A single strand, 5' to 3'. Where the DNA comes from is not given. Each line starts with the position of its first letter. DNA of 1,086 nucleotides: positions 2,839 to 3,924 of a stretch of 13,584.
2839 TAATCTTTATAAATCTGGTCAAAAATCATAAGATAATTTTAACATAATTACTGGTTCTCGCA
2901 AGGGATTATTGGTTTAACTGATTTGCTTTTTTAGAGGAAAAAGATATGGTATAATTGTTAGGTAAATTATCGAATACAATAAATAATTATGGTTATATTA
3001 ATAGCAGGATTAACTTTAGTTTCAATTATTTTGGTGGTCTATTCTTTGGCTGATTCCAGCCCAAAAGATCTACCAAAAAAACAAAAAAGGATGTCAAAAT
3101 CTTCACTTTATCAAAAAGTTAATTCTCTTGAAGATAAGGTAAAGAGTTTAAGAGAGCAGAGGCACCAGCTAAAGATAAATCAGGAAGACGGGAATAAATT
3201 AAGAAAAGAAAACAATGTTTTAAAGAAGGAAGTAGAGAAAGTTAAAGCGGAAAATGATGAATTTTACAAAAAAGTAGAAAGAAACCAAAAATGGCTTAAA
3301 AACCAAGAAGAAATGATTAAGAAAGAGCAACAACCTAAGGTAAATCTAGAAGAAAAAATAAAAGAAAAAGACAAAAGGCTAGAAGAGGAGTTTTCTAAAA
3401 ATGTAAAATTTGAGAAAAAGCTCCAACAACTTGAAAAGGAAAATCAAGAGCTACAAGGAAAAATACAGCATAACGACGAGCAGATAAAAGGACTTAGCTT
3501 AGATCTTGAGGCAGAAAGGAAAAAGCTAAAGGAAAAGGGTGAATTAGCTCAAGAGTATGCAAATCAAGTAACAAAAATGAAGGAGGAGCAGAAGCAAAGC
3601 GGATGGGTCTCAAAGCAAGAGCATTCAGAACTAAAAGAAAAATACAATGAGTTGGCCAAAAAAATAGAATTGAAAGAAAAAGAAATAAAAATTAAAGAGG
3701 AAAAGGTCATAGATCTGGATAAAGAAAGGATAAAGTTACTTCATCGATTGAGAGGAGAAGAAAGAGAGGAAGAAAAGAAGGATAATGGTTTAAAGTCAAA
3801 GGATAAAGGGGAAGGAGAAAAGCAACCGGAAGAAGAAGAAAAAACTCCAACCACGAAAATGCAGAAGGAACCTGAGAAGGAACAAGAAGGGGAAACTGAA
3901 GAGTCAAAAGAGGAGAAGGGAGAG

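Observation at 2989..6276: Complete EF-G fused to an N-terminal membrane anchor, a long coiled coil and a K/E-rich spacer (putative membrane-tethered translocase GTPase)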

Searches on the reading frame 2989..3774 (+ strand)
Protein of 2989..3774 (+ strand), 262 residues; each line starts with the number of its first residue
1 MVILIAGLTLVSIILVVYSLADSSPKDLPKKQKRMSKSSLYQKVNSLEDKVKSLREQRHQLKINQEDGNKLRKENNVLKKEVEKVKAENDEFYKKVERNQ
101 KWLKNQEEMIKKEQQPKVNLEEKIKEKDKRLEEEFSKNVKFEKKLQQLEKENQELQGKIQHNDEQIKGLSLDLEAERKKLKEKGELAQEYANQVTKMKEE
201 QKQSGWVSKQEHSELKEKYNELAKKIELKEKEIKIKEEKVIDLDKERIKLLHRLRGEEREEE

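Call 33: search_solved_structures(query=A1, max_evalue=1)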
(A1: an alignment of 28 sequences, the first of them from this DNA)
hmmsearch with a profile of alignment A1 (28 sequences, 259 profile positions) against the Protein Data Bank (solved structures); distinct sequences matched with E-value up to 1: 86 (the best 60 are shown).
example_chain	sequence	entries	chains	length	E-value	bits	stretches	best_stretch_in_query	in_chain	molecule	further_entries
8p4y_A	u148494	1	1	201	8.5e-05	25.2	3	39-121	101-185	Protein origami triangle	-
8qox_B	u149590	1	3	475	0.00062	22.3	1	41-91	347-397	Conserved membrane protein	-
5aps_A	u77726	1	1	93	0.00064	22.3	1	37-99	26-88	GENERAL CONTROL PROTEIN GCN4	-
2fxo_A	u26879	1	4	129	0.0012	21.4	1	46-161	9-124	Myosin heavy chain, cardiac muscle beta isoform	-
4c7n_B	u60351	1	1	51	0.0022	20.5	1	137-179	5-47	SYNTHETIC ALPHA-HELIX, IM10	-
2efr_A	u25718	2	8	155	0.0029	20.1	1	33-99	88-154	General control protein GCN4 and Tropomyosin 1 alpha chain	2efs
7xfr_B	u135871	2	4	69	0.0052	19.3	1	39-97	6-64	Autophagy-related protein 16-1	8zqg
9d2f_W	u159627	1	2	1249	0.0052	19.3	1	138-252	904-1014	Cilia- and flagella-associated protein 57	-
6xor_A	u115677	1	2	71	0.0053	19.3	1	37-99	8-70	Protein swallow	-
5xg2_A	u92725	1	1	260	0.011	18.3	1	49-177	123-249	Chromosome partition protein Smc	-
6ftj_1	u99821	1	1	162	0.012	18.1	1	139-196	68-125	Dolichyl-diphosphooligosaccharide--protein glycosyltransferase subunit 1,RPN1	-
2fxm_A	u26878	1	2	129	0.012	18.1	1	46-161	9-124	Myosin heavy chain, cardiac muscle beta isoform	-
5fv8_A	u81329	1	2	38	0.014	18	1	142-174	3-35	FOSW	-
8tzk_E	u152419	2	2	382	0.014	17.9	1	26-96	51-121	Peptidase M23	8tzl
7upo_B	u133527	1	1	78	0.017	17.6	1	143-177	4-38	DHT03 protein B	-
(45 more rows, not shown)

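Call 43: predict_structure(alignment_id=A1)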
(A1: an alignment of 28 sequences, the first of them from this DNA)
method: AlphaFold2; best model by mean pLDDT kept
length: 262 residues; sequences in the alignment: 28
mean_pLDDT: 86.2   pTM: 0.36
mean pLDDT of the five models: 86.2, 86.1, 84.3, 83.4, 81.7
residues with pLDDT >= 90: 168; 70-90: 59; 50-70: 15; < 50: 20
segments of 3 or more residues with pLDDT < 50: 22-38
pLDDT, mean of each block of 10 residues (from residue 1): 85 83 45 42 82 92 94 96 96 97 96 92 97 97 98 98 97 97 96 90 60 82 91 90 87 70 49
secondary structure, 60 per line:
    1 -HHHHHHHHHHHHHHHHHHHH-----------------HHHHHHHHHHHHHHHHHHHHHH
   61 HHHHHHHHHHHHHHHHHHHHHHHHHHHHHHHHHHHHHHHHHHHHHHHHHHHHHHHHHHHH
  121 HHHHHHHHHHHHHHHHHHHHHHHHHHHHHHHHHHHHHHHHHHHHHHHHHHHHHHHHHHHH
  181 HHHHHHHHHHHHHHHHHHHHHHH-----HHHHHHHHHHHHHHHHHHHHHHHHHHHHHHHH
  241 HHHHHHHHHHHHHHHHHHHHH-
elements in order: H2-21 H39-203 H209-261

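Call 45: search_protein_representatives(alignment_id=A1)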
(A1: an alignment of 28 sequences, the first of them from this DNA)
Query: 28 sequences, 259 profile positions. Proteins with E-value up to 0.001 (for the whole library): 651; up to 1e-10: 248; up to 1e-30: 67. The best 150 are listed.
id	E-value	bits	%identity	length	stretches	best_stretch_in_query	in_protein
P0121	3.9e-70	252.5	-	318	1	1-255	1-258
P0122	5.7e-70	251.9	-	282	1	1-257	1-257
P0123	4.2e-68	245.8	-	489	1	2-258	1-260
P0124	1.4e-64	234.2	-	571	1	2-257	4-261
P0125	7.2e-63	228.7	-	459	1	1-255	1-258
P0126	4.7e-61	222.7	-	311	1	1-256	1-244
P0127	2.5e-60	220.3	-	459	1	1-256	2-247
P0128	4.2e-60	219.6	-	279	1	2-257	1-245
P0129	4.2e-59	216.3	-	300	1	1-256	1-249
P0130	1.6e-58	214.4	-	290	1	2-255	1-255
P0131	1.7e-58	214.3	-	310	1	7-235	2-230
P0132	2.3e-58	213.9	-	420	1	1-256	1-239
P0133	1.4e-57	211.4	-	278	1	1-242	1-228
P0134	3.9e-57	209.9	-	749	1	2-257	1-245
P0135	7.6e-57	208.9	-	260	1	1-257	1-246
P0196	3.1e-28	115.2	-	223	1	2-224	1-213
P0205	6.2e-24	101.1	-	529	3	31-131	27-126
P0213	2.0e-22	96.1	-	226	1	3-225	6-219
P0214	3.3e-22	95.4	-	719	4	3-180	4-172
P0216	7.7e-22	94.2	-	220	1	1-153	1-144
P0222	6.6e-21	91.1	-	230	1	3-226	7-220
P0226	1.9e-20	89.6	-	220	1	1-229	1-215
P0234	1.3e-19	86.9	-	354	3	1-218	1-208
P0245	2.4e-18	82.7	-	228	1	2-225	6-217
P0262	2.7e-17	79.3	-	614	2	5-189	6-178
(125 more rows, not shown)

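Call 47: search_protein_families(library=pfam, proteins=[P0196, P0213, P0222, P0226, P0245, P0205, P0214, P0262, P0234, P0216], max_evalue=0.01)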
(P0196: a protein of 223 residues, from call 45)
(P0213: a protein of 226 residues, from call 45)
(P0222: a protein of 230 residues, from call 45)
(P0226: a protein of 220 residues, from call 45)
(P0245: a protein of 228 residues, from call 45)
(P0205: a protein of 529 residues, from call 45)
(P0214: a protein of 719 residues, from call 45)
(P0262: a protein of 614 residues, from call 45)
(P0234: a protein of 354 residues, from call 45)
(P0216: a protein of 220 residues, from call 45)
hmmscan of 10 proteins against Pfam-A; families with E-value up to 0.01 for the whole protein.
P0196 (223 aa): 0 families

P0213 (226 aa): 2 families
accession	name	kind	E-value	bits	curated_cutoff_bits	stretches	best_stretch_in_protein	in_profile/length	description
PF11068.13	YlqD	-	0.00027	21.7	27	1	50-122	19-92/131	YlqD protein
PF06785.16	UPF0242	-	0.0083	16.6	33.5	0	4-165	38-166/194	Uncharacterised protein family (UPF0242) N-terminus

P0222 (230 aa): 2 families
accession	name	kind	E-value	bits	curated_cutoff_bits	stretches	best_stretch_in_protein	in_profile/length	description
PF24555.1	CC4_CEP85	-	0.0001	23.1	27.3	1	101-169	10-78/85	Centrosomal protein of 85 kDa-like, CC4 coiled-coil domain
PF05568.16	ASFV_J13L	-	0.0073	16.5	23.6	0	6-52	35-82/189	African swine fever virus J13L protein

P0226 (220 aa): 1 family
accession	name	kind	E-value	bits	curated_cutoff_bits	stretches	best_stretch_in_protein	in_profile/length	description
PF23404.1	FAZ1_C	-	0.0062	17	27.6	1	84-111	8-35/35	FAZ1, C-terminal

P0245 (228 aa): 0 families

P0205 (529 aa): 17 families
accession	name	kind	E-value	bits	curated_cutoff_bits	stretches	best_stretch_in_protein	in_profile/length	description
PF05157.20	MshEN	-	2.3e-18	66.4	23.1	1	438-522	1-86/90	MshEN domain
PF08614.16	ATG16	-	1.3e-08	35.8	33.7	2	35-157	71-179/200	Autophagy protein 16 (ATG16)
PF24319.2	DUF7491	-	1.6e-05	25.5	30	2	72-144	13-85/90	Coiled-coil region of unknown function (DUF7491)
PF13851.11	GAS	-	2e-05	24.5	32.3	1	195-336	53-195/200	Growth-arrest specific micro-tubule binding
PF05911.16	FPP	-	4.5e-05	22.4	40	1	38-158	692-812/871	Filament-like plant protein, long coiled-coil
PF13870.11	CCDC113_CCDC96_CC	-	0.00014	22.1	31.6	2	145-236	44-135/177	CCDC113/CCDC96, coiled-coil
PF17675.6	APG6_N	-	0.00015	22.7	45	0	147-229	50-132/132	Apg6 coiled-coil region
PF15960.10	DUF4763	-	0.00023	20.9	30.1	0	202-276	81-155/236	Domain of unknown function (DUF4763)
PF01025.24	GrpE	-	0.00031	20.9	25.8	1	39-94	5-60/165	GrpE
PF12592.13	ATPase_RavA_C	-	0.00032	21.1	27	0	203-226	3-26/55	ATPase, RavA, C-terminal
PF19757.4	DUF6244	-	0.001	20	31.6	0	203-233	5-35/87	Family of unknown function (DUF6244)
PF14362.11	DUF4407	-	0.0025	17.6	31.3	1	11-158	91-245/297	Domain of unknown function (DUF4407)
PF10824.14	T7SS_ESX_EspC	-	0.0043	17.9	23.5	0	187-227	52-92/100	Excreted virulence factor EspC, type VII ESX diderm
PF05557.18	MAD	-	0.0043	16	30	0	46-170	49-173/661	Mitotic checkpoint protein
PF04849.18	HAP1_N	-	0.007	16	33.9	0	260-320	90-150/307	HAP1 N-terminal conserved region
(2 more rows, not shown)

P0214 (719 aa): 2 families
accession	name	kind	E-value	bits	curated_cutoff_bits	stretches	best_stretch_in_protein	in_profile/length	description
PF05157.20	MshEN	-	8.3e-17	61.4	23.1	1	502-585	1-85/90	MshEN domain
PF07238.19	PilZ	-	2.3e-10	41.2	22.5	1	612-713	1-100/102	PilZ domain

P0262 (614 aa): 3 families
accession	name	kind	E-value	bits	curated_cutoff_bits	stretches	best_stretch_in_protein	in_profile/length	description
PF05157.20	MshEN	-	1.3e-18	67.2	23.1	1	397-480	1-85/90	MshEN domain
PF07238.19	PilZ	-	1.2e-10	42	22.5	1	507-607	1-99/102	PilZ domain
PF15619.11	Lebercilin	-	0.004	17.2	34.3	1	44-212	23-186/193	Ciliary protein causing Leber congenital amaurosis disease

P0234 (354 aa): 1 family
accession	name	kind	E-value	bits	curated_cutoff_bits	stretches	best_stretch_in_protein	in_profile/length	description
PF07926.17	TPR_MLP1_2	-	0.0016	18.9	36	1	213-321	2-109/129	TPR/MLP1/MLP2-like protein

P0216 (220 aa): 4 families
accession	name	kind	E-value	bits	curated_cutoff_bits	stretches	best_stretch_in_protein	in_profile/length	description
PF09787.14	Golgin_A5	-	6.4e-05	23.1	31.7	1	22-125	49-153/305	Golgin subfamily A member 5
PF25557.1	GAUT_1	-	0.0013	19.4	22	0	28-69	23-64/77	Galacturonosyltransferase domain 1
PF10473.14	CENP-F_leu_zip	-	0.0083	16.6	34.5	1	30-87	13-70/140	Leucine-rich repeats of kinetochore protein Cenp-F/LEK1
PF11559.13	ADIP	-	0.0084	16.6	34.3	1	28-91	60-123/151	Afadin- and alpha -actinin-Binding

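Call 48: search_protein_families(library=ncbifam, proteins=[P0196, P0213, P0222, P0226, P0245, P0205, P0214, P0262], max_evalue=0.01)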
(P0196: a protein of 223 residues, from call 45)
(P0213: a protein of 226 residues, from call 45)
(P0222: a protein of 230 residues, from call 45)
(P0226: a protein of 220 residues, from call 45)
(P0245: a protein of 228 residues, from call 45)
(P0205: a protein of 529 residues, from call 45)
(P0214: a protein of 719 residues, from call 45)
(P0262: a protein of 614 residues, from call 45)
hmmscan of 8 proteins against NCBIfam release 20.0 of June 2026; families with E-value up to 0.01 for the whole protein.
P0196 (223 aa): 4 families
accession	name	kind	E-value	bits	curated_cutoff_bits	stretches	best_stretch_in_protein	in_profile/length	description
TIGR02168.1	SMC_prok_B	equivalog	0.00084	17.2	567.35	1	38-217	266-448/1181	chromosome segregation protein SMC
TIGR02169.1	SMC_prok_A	equivalog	0.0017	16.1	729.4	1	42-217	678-850/1165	chromosome segregation protein SMC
NF009344.0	PRK12705.1-1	equivalog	0.006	15.2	831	1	2-188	2-192/572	hypothetical protein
NF033885.1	conj_TraP_IncI1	equivalog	0.0087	15.8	135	0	6-119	17-131/217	conjugal transfer protein TraP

P0213 (226 aa): 3 families
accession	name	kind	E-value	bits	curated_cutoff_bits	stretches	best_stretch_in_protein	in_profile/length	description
TIGR02168.1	SMC_prok_B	equivalog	0.00018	19.4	567.35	1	53-220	709-879/1181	chromosome segregation protein SMC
TIGR02169.1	SMC_prok_A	equivalog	0.0046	14.7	729.4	1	46-222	325-497/1165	chromosome segregation protein SMC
NF041034.1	Rad50_Sulf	equivalog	0.0051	14.7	1000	1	33-223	437-622/872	DNA double-strand break repair ATPase Rad50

P0222 (230 aa): 3 families
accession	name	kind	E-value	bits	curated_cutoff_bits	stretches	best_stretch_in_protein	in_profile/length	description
TIGR02168.1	SMC_prok_B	equivalog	5.4e-05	21.1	567.35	1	50-224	671-848/1181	chromosome segregation protein SMC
NF045939.1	MHJ_0274_fam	hypoth_equivalog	0.0012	18.6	80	1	6-62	4-60/165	MHJ_0274 family protein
TIGR02169.1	SMC_prok_A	equivalog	0.0068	14.1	729.4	1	31-225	303-500/1165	chromosome segregation protein SMC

P0226 (220 aa): 5 families
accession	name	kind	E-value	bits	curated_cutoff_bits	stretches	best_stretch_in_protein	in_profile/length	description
TIGR02169.1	SMC_prok_A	equivalog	0.00028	18.7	729.4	1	62-215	666-820/1165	chromosome segregation protein SMC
NF006543.0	PRK09039.1-2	equivalog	0.0021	17.9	305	1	62-181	59-185/350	peptidoglycan -binding protein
NF038218.1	IcmG_DotF_IVB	equivalog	0.003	17.3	200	1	2-148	57-187/266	type IVB secretion system protein IcmG/DotF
TIGR04211.1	SH3_and_anchor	equivalog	0.0054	16.4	65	1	61-156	70-161/198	TIGR04211 family SH3 domain-containing protein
TIGR02168.1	SMC_prok_B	equivalog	0.0058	14.4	567.35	1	71-215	232-372/1181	chromosome segregation protein SMC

P0245 (228 aa): 1 family
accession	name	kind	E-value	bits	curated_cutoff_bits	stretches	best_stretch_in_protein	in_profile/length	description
TIGR02168.1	SMC_prok_B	equivalog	0.001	16.9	567.35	1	51-223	744-919/1181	chromosome segregation protein SMC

P0205 (529 aa): 16 families
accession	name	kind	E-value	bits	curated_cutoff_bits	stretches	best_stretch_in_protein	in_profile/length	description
TIGR02538.1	type_IV_pilB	equivalog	2.8e-18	65.8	675.65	1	385-524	1-140/564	type IV-A pilus assembly ATPase PilB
NF008411.1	PRK11234.1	equivalog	6.1e-18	64.5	1170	1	377-524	475-621/723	cyclic di-3',5'-guanylate-activated glycosyltransferase NfrB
TIGR02168.1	SMC_prok_B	equivalog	1e-13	50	567.35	1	29-323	677-972/1181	chromosome segregation protein SMC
NF012033.0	PRK15489.1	equivalog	1.8e-13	49.5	537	1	381-518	488-625/703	glycosyl transferase family protein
NF053729.1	c-di-GMP_motif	domain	3.1e-11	42.9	38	1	385-435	1-51/53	cyclic di-GMP-binding domain-containing protein, MshE-related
TIGR02169.1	SMC_prok_A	equivalog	3.3e-11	41.6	729.4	1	40-249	283-499/1165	chromosome segregation protein SMC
TIGR04523.1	Mplasa_alph_rch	subfamily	1.4e-07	29.9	270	1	26-356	77-398/745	helix-rich protein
NF002572.0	PRK02224.1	equivalog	2.7e-06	26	1087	1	43-243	249-448/888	DNA double-strand break repair ATPase Rad50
TIGR04211.1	SH3_and_anchor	equivalog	6.7e-06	25.8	65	1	46-136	67-160/198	TIGR04211 family SH3 domain-containing protein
TIGR04320.1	Surf_Exclu_PgrA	domain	1.2e-05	24.9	70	1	42-157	246-357/360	SEC10/PgrA surface exclusion domain-containing protein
NF045487.1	ASRP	equivalog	3.7e-05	22.5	300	1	29-341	134-442/593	archaea-specific SMC-related protein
NF041035.1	Rad50_Halo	equivalog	0.00017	20.1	1000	1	43-245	249-450/883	DNA double-strand break repair ATPase Rad50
TIGR02533.1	type_II_gspE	equivalog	0.00043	19.1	630.25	1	457-524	3-70/486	type II secretion system ATPase GspE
TIGR03029.1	EpsG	equivalog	0.0006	19.1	313.8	1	384-455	3-74/274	chain length determinant protein tyrosine kinase EpsG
NF003413.0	PRK04778.1-7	equivalog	0.0049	15.3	556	0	35-116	344-417/564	septation ring formation regulator EzrA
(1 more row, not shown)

P0214 (719 aa): 12 families
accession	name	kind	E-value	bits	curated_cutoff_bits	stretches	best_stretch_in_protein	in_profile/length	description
TIGR02538.1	type_IV_pilB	equivalog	5.6e-18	64.9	675.65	1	449-589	1-141/564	type IV-A pilus assembly ATPase PilB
NF008411.1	PRK11234.1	equivalog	1e-14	53.9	1170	1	431-588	467-621/723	cyclic di-3',5'-guanylate-activated glycosyltransferase NfrB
NF012033.0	PRK15489.1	equivalog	1.6e-12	46.4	537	1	444-581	487-624/703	glycosyl transferase family protein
NF053729.1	c-di-GMP_motif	domain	8.1e-11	41.5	38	1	449-501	1-53/53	cyclic di-GMP-binding domain-containing protein, MshE-related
TIGR02168.1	SMC_prok_B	equivalog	3.7e-09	34.9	567.35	2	46-240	745-941/1181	chromosome segregation protein SMC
TIGR02169.1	SMC_prok_A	equivalog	3.6e-08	31.6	729.4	2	55-276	673-904/1165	chromosome segregation protein SMC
NF045487.1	ASRP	equivalog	1.9e-06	26.8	300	0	145-300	321-474/593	archaea-specific SMC-related protein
NF002572.0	PRK02224.1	equivalog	5.8e-06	24.9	1087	1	40-445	250-645/888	DNA double-strand break repair ATPase Rad50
TIGR02266.1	gmx_TIGR02266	paralog_domain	1.4e-05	25.1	68.7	1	621-709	4-91/96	TIGR02266 family protein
TIGR04320.1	Surf_Exclu_PgrA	domain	6.8e-05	22.3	70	1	24-146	235-355/360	SEC10/PgrA surface exclusion domain-containing protein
NF041035.1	Rad50_Halo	equivalog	0.00048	18.6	1000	1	47-447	255-656/883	DNA double-strand break repair ATPase Rad50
TIGR03029.1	EpsG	equivalog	0.0011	18.1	313.8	1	448-518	3-73/274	chain length determinant protein tyrosine kinase EpsG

P0262 (614 aa): 11 families
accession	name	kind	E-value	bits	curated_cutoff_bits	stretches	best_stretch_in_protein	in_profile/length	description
TIGR02538.1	type_IV_pilB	equivalog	6.6e-20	71.2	675.65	1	344-484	1-141/564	type IV-A pilus assembly ATPase PilB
NF008411.1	PRK11234.1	equivalog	3.4e-17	62.1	1170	1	338-481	477-619/723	cyclic di-3',5'-guanylate-activated glycosyltransferase NfrB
NF012033.0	PRK15489.1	equivalog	4.2e-14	51.6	537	1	339-478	487-626/703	glycosyl transferase family protein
NF053729.1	c-di-GMP_motif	domain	3.3e-11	42.8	38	1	344-396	1-53/53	cyclic di-GMP-binding domain-containing protein, MshE-related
TIGR02168.1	SMC_prok_B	equivalog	2.1e-10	39.1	567.35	1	28-289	249-507/1181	chromosome segregation protein SMC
TIGR02169.1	SMC_prok_A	equivalog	1.6e-06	26.2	729.4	1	44-255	293-501/1165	chromosome segregation protein SMC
TIGR02266.1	gmx_TIGR02266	paralog_domain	9.3e-05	22.5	68.7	1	514-601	2-88/96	TIGR02266 family protein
NF045487.1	ASRP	equivalog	0.00016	20.4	300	2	153-298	120-471/593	archaea-specific SMC-related protein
NF041035.1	Rad50_Halo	equivalog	0.0013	17.2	1000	1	25-343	335-638/883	DNA double-strand break repair ATPase Rad50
TIGR02533.1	type_II_gspE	equivalog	0.0015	17.3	630.25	1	415-482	2-69/486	type II secretion system ATPase GspE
TIGR03029.1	EpsG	equivalog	0.0021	17.3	313.8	1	343-414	3-74/274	chain length determinant protein tyrosine kinase EpsG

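Call 49: find_encoding_contigs(protein=P0213, flank=8000, max_places=4)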
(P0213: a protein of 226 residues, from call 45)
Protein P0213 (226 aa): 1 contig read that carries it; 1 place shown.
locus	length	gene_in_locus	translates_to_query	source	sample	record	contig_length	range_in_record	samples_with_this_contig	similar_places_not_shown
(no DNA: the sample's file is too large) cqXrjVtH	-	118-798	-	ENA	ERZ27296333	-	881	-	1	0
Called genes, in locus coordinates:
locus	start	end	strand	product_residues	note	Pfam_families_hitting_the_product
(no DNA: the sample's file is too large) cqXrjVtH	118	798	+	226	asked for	-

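Call 50: find_encoding_contigs(protein=P0196, flank=8000, max_places=4)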
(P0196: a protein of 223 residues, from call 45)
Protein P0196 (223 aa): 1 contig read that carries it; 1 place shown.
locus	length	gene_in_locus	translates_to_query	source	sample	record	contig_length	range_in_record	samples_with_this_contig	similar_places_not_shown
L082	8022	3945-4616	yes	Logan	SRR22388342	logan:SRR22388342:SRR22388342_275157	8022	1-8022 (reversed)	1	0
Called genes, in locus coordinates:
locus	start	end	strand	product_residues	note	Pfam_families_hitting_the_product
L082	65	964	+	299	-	PF00294:PfkB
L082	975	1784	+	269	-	PF22435:MRM3-like_sub_bind, PF00588:SpoU_methylase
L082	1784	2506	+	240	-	PF01479:S4, PF00849:PseudoU_synth_2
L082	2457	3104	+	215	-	PF12654:DUF3786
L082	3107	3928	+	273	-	PF11306:DUF3108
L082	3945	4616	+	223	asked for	-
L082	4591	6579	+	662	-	PF00989:PAS, PF08448:PAS_4, PF13426:PAS_9, PF00512:HisKA, PF02518:HATPase_c, PF07238:PilZ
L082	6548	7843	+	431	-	PF00275:EPSP_synthase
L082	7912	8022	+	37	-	?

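Call 54: fold_search(model_id=the predicted structure, library=pdb)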
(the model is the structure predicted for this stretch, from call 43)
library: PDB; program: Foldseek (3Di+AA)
matches with E <= 10: 0; with E <= 0.001: 0
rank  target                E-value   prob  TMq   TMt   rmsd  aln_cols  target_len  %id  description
